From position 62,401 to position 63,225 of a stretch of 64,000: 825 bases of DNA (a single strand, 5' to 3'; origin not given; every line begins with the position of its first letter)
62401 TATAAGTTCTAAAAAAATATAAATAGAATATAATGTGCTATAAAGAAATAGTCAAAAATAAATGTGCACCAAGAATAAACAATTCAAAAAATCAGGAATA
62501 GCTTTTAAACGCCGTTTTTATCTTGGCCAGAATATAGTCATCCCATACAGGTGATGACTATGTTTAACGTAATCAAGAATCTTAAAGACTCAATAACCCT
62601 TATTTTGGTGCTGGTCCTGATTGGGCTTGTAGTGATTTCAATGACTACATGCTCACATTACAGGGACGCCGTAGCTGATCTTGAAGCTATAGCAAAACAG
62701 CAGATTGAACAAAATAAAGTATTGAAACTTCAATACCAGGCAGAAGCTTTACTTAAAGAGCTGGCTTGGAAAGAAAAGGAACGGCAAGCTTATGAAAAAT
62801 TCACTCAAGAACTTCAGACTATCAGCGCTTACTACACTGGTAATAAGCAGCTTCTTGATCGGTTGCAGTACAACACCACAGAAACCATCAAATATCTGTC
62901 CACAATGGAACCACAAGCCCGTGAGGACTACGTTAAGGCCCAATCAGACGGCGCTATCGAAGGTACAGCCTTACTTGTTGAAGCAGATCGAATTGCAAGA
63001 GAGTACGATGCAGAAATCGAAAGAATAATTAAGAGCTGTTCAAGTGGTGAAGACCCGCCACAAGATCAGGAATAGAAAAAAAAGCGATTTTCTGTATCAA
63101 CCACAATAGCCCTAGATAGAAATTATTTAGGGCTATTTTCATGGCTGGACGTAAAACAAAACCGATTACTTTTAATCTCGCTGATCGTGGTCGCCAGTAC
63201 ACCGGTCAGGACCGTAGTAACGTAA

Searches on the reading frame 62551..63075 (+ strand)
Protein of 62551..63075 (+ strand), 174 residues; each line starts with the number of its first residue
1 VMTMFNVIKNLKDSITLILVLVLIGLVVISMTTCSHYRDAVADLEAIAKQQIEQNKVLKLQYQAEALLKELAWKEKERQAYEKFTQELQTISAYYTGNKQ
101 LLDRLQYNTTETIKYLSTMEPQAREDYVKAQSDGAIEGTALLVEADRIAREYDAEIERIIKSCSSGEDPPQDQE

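Call 30: search_protein_families(library=pfam, proteins=[window:62551-63075:+], max_evalue=0.01)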
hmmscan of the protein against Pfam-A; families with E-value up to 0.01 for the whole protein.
window:62551-63075:+ (174 aa): 0 families

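Call 31: search_protein_families(library=phrogs, proteins=[window:62551-63075:+], max_evalue=0.01)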
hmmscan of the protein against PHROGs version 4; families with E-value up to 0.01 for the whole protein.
window:62551-63075:+ (174 aa): 2 families
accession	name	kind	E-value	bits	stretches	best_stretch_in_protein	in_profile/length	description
phrog_2466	-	lysis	0.003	18.4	1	15-100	8-82/172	Rz-like spanin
phrog_5777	-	unknown function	0.0054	18.1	1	9-131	6-130/169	-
